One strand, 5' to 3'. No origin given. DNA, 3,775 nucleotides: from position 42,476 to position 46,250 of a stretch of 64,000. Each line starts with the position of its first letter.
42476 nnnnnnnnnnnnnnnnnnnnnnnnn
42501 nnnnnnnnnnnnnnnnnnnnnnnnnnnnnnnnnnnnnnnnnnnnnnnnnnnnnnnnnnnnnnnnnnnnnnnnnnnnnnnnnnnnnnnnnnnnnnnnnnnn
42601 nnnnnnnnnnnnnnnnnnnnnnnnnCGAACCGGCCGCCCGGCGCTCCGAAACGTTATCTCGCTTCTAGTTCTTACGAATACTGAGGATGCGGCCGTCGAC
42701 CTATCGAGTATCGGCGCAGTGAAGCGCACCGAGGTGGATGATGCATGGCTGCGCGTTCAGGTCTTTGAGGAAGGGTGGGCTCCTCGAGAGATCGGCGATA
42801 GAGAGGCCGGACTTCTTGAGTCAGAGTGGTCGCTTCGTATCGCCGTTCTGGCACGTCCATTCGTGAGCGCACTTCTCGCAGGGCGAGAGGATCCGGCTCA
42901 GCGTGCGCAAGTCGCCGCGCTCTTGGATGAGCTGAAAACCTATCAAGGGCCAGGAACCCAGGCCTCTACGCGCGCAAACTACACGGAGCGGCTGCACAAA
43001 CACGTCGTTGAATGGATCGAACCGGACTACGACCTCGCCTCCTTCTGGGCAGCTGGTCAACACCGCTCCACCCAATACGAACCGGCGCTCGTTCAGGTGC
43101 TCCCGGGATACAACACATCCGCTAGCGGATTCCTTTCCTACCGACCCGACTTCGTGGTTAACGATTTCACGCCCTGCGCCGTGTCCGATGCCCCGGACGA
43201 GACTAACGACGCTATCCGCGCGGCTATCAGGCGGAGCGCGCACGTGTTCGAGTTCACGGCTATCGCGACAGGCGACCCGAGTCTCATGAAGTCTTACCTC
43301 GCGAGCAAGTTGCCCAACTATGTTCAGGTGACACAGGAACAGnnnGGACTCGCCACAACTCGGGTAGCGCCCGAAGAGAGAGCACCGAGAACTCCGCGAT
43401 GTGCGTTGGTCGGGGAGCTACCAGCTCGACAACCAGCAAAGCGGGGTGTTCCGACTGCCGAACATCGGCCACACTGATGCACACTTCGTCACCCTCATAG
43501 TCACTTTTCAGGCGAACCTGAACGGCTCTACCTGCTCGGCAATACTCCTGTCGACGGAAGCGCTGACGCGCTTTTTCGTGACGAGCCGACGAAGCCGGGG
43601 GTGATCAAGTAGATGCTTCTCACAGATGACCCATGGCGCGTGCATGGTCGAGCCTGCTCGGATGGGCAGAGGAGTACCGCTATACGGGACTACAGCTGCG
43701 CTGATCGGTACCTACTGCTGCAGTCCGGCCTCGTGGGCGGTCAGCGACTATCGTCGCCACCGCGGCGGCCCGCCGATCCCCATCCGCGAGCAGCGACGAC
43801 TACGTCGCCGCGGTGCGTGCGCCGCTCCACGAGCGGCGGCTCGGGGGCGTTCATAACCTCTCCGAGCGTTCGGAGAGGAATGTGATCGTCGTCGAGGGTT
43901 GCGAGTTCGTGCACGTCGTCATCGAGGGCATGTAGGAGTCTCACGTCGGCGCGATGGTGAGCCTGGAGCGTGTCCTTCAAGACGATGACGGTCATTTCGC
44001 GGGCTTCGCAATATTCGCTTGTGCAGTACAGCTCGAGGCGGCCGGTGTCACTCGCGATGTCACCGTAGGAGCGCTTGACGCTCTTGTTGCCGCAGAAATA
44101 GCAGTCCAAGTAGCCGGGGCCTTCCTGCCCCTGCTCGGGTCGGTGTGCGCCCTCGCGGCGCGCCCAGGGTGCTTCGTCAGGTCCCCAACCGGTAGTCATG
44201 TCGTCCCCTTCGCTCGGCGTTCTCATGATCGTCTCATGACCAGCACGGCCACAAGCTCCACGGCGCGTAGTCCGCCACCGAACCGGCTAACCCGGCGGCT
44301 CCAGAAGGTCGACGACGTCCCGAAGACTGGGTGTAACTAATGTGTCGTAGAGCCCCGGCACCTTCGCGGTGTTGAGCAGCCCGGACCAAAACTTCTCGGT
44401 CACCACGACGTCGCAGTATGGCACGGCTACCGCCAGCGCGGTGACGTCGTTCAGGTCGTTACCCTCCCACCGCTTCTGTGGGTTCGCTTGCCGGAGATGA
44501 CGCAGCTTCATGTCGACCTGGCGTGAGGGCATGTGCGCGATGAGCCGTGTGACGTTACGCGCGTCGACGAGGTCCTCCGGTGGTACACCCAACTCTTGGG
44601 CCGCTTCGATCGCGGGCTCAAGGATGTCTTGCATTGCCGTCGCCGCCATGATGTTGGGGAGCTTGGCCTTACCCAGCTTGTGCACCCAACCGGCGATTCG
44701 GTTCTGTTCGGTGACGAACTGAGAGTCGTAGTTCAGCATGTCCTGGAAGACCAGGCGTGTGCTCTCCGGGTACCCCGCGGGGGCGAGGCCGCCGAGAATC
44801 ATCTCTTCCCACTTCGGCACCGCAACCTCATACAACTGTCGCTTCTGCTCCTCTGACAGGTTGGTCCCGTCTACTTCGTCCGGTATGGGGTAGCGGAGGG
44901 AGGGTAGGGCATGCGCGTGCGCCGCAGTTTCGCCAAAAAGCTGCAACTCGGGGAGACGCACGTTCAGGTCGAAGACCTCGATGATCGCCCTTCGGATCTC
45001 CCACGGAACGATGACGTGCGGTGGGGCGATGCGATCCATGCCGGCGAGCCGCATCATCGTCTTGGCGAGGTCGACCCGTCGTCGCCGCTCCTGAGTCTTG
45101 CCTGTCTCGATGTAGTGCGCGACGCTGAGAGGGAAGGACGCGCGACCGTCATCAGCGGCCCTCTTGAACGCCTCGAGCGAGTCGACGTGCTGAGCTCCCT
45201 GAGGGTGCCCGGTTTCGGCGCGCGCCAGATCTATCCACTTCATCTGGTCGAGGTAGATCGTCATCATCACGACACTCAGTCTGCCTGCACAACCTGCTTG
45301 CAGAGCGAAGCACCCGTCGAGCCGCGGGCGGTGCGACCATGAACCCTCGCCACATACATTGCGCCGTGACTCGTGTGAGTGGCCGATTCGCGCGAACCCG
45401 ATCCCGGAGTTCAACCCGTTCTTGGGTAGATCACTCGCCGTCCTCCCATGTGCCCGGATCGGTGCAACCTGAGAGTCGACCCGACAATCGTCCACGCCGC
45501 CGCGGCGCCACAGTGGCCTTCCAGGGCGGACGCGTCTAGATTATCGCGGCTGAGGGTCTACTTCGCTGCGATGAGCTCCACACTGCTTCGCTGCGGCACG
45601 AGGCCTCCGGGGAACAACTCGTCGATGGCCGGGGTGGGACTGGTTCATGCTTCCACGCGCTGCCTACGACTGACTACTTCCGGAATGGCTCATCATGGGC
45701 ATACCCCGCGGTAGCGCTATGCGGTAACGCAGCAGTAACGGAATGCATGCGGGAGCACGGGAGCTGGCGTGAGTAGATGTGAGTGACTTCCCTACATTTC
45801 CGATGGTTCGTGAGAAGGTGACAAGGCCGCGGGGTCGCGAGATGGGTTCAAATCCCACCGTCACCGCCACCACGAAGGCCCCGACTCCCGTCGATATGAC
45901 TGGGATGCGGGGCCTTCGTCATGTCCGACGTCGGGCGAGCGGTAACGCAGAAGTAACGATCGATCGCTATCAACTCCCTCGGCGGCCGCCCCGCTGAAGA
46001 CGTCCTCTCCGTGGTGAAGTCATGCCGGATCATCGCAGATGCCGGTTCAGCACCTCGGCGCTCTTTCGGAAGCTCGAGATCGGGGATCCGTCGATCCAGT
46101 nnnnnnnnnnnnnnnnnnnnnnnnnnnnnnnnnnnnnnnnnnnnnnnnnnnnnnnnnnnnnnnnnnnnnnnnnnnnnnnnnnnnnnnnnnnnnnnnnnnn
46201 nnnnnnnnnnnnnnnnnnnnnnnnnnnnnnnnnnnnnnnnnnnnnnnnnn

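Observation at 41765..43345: Single-gene ATPase-nuclease fusion downstream of the integrase: best candidate for an undescribed anti-phage system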

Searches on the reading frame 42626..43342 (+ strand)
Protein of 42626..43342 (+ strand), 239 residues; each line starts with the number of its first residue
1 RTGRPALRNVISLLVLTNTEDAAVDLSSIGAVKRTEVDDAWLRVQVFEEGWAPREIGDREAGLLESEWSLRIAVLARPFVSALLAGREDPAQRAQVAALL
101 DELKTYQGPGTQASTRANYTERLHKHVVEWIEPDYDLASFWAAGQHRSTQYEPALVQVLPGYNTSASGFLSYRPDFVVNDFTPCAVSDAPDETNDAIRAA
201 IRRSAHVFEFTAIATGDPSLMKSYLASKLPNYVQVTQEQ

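Call 43: predict_structure(alignment_id=A2)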
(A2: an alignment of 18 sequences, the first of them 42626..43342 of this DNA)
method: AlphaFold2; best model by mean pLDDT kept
length: 239 residues; sequences in the alignment: 18
mean_pLDDT: 91.4   pTM: 0.89
mean pLDDT of the five models: 91.4, 89.3, 89.1, 88.4, 87.4
residues with pLDDT >= 90: 186; 70-90: 46; 50-70: 5; < 50: 2
segments of 3 or more residues with pLDDT < 50: none
pLDDT, mean of each block of 10 residues (from residue 1): 67 97 94 94 95 94 93 97 96 97 92 94 93 94 94 96 89 94 79 78 88 96 96 88
secondary structure, 60 per line:
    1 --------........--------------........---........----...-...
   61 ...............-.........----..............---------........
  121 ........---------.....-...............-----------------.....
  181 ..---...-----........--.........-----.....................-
elements in order: E9-16 E31-38 E42-49 H58-67 E68-75 H77-85 H90-103 H113-128 H138-142 H144-158 E176-182 H194-201 E204-212 H218-238

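Call 48: fold_search(model_id=the predicted structure, library=pdb)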
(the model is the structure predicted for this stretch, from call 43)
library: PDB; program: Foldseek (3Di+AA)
matches with E <= 10: 113; with E <= 0.001: 0
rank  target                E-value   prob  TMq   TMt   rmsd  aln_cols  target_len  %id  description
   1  6g51_u                4.4e-01  0.04  0.17  0.08  18.0       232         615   12  Cryo-EM structure of a late human pre-40S ribosomal subunit - State D (released 2018-06-06)
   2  8yky_A                5.9e-01  0.08  0.26  0.28  14.0       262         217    8  Structure of human class T GPCR TAS2R14-Ggustducin complex with agonist 28.1 (released 2024-07-10)
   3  8w8q_A                9.6e-01  0.05  0.22  0.22  16.3       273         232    8  Cryo-EM structure of the GPR101-Gs complex (released 2024-01-03)
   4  7jvq_A                1.0e+00  0.04  0.22  0.22  18.9       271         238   12  Cryo-EM structure of apomorphine-bound dopamine receptor 1 in complex with Gs protein (released 2021-02-24)
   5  1w3s_B                1.0e+00  0.03  0.16  0.16  18.4       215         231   17  The crystal structure of RecO from Deinococcus radiodurans. (released 2005-02-23)
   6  7um5_B                1.1e+00  0.06  0.23  0.25  15.9       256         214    7  CryoEM structure of Go-coupled 5-HT5AR in complex with 5-CT (released 2022-07-20)
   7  6vih_B                1.2e+00  0.08  0.29  0.35  15.8       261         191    9  The ligand-free structure of mouse RABL3 (released 2020-04-08)
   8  5ocj_A                1.2e+00  0.03  0.21  0.19  20.3       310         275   11  Crystal structure of Ag85C bound to cyclophostin 8beta inhibitor (released 2018-01-24)
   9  1jdu_B                1.2e+00  0.03  0.21  0.21  19.4       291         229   10  CRYSTAL STRUCTURE OF 5'-DEOXY-5'-METHYLTHIOADENOSINE PHOSPHORYLASE (released 2001-10-26)
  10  1je1_E                1.3e+00  0.03  0.19  0.20  19.0       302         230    9  5'-DEOXY-5'-METHYLTHIOADENOSINE PHOSPHORYLASE COMPLEX WITH GUANOSINE AND SULFATE (released 2001-10-26)
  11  2e87                  1.4e+00  0.09  0.28  0.21  14.6       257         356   10  Crystal structure of hypothetical GTP-binding protein PH1320 from Pyrococcus horikoshii OT3, in complex with GDP (released 2007-07-24)
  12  2al7                  1.4e+00  0.06  0.23  0.31  13.8       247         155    8  Structure Of Human ADP-Ribosylation Factor-Like 10C (released 2005-08-23)
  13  9dgq_q                1.4e+00  0.04  0.18  0.14  16.1       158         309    9  Structure of dynein-1 on microtubules (released 2025-09-10)
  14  7pw7_C                1.5e+00  0.03  0.23  0.20  16.8       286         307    9  Human SMG1-9 kinase complex bound to a SMG1 inhibitor (released 2021-12-01)
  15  1jdu_A                1.5e+00  0.03  0.21  0.22  19.2       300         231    9  CRYSTAL STRUCTURE OF 5'-DEOXY-5'-METHYLTHIOADENOSINE PHOSPHORYLASE (released 2001-10-26)
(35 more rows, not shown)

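Call 57: search_protein_families(library=pfam, alignment_id=A2, max_evalue=10)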
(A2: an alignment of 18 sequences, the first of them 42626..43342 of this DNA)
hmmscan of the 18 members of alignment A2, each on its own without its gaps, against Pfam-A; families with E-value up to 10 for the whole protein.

A. member 1, window:42626-43342:+ (239 aa): 0 families

B. families by the number of members that match (of 18 scanned): 6 families
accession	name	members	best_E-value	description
PF12680.13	SnoaL_2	1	0.03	SnoaL-like domain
PF14055.11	NVEALA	1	0.052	NVEALA protein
PF04118.20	Dopey_N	1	0.056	Dopey, N-terminal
PF00570.28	HRDC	1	0.058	HRDC domain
PF03857.18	Colicin_im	1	0.089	Colicin immunity protein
PF13747.11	DUF4164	1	0.25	Domain of unknown function (DUF4164)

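Call 61: search_solved_structures(query=A2, max_evalue=10)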
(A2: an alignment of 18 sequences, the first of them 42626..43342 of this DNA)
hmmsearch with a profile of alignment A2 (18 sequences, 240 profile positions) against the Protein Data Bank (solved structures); distinct sequences matched with E-value up to 10: 15.
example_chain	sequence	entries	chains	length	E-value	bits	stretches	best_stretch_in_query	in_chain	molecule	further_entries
2cly_B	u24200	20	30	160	0.73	13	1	122-161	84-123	ATP SYNTHASE D CHAIN, MITOCHONDRIAL | ATP synthase subunit d, mitochondrial | ATP synthase peripheral stalk subunit d, mitochondrial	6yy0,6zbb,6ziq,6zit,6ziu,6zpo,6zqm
9vpb_Ad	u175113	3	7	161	0.74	13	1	122-161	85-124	ATP synthase peripheral stalk subunit d, mitochondrial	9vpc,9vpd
6ffa_B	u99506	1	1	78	1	12.5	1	143-182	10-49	Ubiquitin-like protein ISG15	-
3phx_B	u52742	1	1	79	1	12.5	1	143-182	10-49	Ubiquitin-like protein ISG15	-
5w8t_B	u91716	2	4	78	1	12.5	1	143-182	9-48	Ubiquitin-like protein ISG15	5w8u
6xa9_B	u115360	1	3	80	1.1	12.4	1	143-182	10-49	ISG15 CTD-propargylamide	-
5tl6_C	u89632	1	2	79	1.1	12.4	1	143-182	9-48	Ubiquitin-like protein ISG15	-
9lw4_A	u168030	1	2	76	1.1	12.4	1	144-182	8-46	Ubiquitin-like protein ISG15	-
2hj8_A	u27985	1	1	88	1.3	12.1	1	143-182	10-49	Interferon-induced 17 kDa protein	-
1z2m_A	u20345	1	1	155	1.4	12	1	135-182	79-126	interferon, alpha-inducible protein (clone IFI-15K)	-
6bi8_C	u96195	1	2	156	1.4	12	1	135-182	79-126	Ubiquitin-like protein ISG15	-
8oif_I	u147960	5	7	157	1.4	12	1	135-182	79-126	Ubiquitin-like protein ISG15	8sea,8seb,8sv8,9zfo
3rt3_B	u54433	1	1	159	1.5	12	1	135-182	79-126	Ubiquitin-like protein ISG15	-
3pse_B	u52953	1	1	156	1.6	11.9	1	138-182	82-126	Ubiquitin-like protein ISG15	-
9nn9_A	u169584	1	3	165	1.6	11.8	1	136-182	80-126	Ubiquitin-like protein ISG15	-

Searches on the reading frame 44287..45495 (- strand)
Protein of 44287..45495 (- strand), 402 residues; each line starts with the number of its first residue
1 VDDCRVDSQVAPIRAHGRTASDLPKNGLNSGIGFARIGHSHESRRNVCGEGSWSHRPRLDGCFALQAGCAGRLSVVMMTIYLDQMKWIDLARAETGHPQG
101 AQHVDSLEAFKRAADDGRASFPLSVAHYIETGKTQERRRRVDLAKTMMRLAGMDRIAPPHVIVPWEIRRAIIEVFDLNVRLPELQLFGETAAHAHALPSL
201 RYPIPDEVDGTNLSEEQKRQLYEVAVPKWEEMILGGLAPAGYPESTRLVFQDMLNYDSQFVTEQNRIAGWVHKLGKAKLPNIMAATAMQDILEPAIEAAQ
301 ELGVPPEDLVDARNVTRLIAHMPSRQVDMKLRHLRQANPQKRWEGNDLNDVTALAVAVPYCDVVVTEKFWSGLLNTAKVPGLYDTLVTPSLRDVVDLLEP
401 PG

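Call 4: search_protein_families(library=pfam, proteins=[window:44287-45495:-], max_evalue=0.1)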
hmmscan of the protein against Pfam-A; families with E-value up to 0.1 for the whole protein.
window:44287-45495:- (402 aa): 1 family
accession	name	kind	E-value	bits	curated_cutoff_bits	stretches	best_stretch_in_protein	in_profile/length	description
PF13101.12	DUF3945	-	0.0023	18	21.9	1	204-223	17-36/50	Protein of unknown function (DUF3945)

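Call 5: search_protein_families(library=padloc, proteins=[window:44287-45495:-], max_evalue=0.1)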
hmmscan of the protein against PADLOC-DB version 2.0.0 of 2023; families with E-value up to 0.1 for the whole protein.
window:44287-45495:- (402 aa): 0 families

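Call 6: search_protein_families(library=ncbifam, proteins=[window:44287-45495:-], max_evalue=0.1)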
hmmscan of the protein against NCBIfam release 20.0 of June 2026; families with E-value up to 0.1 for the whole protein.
window:44287-45495:- (402 aa): 1 family
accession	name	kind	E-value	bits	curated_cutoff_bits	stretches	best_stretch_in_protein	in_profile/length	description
NF009188.0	PRK12536.1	subfamily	0.037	13.9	250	1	264-326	79-143/190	RNA polymerase sigma factor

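Call 99: find_homologous_proteins(query=window:44287-45495:-)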
Query window:44287-45495:- (402 aa): 203 proteins with E <= 0.001 among 8000 candidates; the best 120 are listed.
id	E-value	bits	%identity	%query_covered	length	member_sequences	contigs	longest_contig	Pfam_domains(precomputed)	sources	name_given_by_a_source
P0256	4.4e-216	735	100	81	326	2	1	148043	-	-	-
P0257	4.9e-167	574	78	81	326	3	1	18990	-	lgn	-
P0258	1.9e-148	513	72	79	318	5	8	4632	-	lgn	-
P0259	1.3e-134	467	64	82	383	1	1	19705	-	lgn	-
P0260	1.9e-129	450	65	80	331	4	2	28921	-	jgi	jgi:hypothetical protein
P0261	9.6e-129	448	64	80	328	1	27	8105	-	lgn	-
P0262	9.7e-114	398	59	80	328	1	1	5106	-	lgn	-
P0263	3.3e-111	390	58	81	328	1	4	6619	-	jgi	jgi:hypothetical protein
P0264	4.3e-110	386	58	80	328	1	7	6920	-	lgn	-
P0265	8.7e-110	385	58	78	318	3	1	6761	-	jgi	-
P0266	2.9e-109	384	57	80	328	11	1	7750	-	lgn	-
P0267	4.7e-108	380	57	80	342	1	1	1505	-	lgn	-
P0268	5.2e-107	376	54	81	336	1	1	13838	-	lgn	-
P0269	1.9e-106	374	57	79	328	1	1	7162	-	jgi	jgi:hypothetical protein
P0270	7.9e-106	372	55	80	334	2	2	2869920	-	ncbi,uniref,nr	ncbi:hypothetical protein [Pseudoclavibacter endophyticus]|uniref:Uncharacterized protein n=1 Tax=Ps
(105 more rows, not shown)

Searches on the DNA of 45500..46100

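Call 47: search_rna_families(source=window, start=45500, end=46100, threshold=evalue, max_evalue=1, show_alignments=2)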
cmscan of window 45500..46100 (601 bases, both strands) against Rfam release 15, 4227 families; matches with E-value up to 1: 1.
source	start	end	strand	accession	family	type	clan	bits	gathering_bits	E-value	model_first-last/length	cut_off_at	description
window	45872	45919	+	RF00729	mir-278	Gene; miRNA;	-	20.3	55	0.04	12-64/75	no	mir-278 microRNA precursor family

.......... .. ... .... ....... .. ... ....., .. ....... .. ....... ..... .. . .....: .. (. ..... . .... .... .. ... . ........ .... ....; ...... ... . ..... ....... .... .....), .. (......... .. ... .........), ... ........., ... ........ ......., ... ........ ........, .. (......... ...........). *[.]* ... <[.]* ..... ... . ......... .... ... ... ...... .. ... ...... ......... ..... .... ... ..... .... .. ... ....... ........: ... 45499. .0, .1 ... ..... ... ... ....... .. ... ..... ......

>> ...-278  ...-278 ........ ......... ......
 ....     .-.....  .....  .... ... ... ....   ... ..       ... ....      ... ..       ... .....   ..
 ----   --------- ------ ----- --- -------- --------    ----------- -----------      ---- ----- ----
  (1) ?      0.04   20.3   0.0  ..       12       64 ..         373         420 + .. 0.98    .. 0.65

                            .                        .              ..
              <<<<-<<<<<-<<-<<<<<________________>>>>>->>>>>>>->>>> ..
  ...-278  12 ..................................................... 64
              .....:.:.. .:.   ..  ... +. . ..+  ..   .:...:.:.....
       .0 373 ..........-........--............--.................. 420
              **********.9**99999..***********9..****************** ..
